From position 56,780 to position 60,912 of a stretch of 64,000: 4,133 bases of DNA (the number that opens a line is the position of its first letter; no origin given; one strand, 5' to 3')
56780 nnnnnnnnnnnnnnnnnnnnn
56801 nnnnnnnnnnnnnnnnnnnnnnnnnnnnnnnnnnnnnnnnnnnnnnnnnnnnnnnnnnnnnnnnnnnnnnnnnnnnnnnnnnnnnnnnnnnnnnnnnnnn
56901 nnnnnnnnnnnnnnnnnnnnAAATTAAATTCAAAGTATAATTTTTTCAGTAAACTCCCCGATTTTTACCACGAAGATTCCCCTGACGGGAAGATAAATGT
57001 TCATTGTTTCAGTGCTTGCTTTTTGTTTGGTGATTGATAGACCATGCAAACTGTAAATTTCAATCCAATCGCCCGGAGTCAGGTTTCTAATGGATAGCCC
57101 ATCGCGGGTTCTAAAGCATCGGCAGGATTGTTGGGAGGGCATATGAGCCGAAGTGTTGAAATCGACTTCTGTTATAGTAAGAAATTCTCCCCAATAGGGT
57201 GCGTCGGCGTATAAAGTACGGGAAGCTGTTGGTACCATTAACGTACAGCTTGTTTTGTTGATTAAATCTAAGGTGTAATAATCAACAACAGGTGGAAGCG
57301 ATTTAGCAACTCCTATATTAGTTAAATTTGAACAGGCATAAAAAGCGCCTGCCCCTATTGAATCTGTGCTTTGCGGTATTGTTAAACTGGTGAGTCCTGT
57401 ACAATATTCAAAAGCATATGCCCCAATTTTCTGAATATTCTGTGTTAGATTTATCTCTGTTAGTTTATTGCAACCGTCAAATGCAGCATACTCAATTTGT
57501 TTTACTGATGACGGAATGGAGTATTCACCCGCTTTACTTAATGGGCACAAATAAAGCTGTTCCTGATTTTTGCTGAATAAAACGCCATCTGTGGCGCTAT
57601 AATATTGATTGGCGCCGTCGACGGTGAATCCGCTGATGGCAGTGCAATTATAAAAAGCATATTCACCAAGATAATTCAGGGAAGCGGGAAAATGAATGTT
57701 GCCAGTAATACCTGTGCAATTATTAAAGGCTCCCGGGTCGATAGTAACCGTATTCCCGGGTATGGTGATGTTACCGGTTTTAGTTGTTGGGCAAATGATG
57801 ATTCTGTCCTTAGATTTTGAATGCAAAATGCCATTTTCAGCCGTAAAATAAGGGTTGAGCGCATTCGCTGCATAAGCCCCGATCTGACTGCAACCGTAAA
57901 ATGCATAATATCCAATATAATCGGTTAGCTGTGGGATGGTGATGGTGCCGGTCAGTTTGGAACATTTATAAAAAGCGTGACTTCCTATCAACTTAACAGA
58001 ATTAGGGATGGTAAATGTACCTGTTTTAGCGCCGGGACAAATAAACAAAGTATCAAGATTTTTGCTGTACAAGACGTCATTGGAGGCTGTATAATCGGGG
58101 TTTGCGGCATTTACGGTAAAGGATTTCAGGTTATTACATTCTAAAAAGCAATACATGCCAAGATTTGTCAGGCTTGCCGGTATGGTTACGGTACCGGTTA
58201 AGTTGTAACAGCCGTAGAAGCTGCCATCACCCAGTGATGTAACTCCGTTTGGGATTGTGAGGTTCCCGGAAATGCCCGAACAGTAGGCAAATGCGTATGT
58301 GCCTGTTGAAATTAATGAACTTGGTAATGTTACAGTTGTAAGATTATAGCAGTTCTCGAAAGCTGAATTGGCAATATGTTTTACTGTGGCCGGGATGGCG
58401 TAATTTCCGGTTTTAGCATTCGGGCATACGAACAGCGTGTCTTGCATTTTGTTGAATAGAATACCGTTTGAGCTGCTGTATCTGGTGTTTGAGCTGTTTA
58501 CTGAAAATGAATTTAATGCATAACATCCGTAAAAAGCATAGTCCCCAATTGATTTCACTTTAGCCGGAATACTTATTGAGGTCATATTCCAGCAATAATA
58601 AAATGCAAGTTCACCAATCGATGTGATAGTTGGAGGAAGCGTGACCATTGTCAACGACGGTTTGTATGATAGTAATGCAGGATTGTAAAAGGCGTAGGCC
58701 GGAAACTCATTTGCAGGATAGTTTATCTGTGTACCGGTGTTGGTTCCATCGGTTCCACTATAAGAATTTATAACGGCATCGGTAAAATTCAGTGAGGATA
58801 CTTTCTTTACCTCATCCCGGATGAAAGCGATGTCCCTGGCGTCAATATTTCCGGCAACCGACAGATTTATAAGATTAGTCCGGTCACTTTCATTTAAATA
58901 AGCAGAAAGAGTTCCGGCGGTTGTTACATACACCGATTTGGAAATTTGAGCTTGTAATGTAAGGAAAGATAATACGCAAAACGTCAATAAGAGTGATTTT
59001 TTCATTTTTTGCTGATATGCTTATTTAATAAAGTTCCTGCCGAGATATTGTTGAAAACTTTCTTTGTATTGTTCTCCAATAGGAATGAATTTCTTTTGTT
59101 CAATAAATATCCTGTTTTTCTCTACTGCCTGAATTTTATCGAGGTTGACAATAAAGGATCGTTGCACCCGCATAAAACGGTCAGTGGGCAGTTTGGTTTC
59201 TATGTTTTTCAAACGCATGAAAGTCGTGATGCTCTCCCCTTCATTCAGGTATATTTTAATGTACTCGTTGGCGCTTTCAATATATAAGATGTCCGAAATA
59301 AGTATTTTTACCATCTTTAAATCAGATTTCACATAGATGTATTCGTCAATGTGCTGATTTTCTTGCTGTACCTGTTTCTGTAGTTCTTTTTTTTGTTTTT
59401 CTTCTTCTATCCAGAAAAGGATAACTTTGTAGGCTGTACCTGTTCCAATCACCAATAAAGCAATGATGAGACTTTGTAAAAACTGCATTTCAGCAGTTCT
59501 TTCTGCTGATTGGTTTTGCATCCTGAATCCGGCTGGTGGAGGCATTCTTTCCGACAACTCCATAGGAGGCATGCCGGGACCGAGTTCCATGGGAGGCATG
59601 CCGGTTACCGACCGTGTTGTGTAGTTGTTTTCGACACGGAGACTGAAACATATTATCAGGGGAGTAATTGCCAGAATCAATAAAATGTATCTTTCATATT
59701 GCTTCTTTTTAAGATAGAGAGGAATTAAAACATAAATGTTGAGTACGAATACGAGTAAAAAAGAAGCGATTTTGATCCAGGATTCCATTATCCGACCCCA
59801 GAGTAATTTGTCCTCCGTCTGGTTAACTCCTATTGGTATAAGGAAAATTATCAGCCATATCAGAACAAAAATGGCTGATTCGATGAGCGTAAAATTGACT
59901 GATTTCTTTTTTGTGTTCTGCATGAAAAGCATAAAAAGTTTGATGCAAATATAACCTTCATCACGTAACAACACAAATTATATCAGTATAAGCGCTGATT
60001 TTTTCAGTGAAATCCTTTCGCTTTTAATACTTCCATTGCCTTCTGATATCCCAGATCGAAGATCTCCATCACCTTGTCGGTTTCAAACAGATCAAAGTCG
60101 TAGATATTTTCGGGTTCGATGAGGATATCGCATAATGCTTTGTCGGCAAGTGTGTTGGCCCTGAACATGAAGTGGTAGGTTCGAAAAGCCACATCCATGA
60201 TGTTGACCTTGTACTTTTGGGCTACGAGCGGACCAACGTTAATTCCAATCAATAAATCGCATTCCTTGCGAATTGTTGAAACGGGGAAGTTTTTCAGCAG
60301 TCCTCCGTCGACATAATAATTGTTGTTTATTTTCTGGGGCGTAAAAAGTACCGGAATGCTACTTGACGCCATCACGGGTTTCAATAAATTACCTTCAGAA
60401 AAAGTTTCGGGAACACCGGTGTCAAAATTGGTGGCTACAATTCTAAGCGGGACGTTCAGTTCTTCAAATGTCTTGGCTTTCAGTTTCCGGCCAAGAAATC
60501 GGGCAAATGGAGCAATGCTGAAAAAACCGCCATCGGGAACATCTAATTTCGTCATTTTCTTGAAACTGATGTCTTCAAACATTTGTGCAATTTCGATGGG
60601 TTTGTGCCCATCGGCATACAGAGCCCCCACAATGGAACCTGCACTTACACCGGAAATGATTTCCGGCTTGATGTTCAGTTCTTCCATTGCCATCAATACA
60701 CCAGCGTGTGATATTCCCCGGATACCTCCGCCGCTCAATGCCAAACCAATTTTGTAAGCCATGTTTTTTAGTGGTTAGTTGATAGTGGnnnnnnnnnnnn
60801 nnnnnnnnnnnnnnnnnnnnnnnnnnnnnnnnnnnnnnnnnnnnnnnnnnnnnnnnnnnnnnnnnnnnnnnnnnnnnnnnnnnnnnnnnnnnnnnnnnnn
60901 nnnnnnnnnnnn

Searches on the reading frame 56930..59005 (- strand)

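Call 66: search_protein_families(library=pfam, proteins=[window:56930-59005:-])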
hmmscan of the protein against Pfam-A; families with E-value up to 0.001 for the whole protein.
window:56930-59005:- (691 aa): 3 families
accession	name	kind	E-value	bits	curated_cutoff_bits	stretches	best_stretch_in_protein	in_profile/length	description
PF13306.12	LRR_5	-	3.1e-81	270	27.7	5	198-300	12-110/127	BspA type Leucine rich repeat region (6 copies)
PF13855.12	LRR_8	-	2.9e-09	37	27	0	502-543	14-56/61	Leucine rich repeat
PF09264.17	Sial-lect-inser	-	0.00023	21.4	25.8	0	19-86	58-125/198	Vibrio cholerae sialidase, lectin insertion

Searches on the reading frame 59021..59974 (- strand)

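Call 66: search_protein_families(library=pfam, proteins=[window:59021-59974:-])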
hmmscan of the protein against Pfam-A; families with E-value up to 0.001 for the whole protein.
window:59021-59974:- (317 aa): 1 family
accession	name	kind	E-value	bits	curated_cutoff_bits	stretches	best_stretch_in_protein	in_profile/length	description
PF04397.21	LytTR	-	9e-22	77.6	22.6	1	220-311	2-97/98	LytTr DNA-binding domain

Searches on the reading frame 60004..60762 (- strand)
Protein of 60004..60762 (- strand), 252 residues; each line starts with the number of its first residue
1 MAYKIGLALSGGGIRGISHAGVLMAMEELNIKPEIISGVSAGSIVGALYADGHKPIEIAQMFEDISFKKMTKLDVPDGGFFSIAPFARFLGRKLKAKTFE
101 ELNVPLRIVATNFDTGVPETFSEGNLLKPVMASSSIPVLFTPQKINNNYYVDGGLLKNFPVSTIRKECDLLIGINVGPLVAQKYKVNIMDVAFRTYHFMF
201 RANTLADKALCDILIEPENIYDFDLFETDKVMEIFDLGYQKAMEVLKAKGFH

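Call 66: search_protein_families(library=pfam, proteins=[window:60004-60762:-])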
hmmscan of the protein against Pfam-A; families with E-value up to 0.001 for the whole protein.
window:60004-60762:- (252 aa): 1 family
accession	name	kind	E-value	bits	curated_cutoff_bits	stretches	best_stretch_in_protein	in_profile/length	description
PF01734.28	Patatin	-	1.1e-36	127.3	27.7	1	7-162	1-188/191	Patatin-like phospholipase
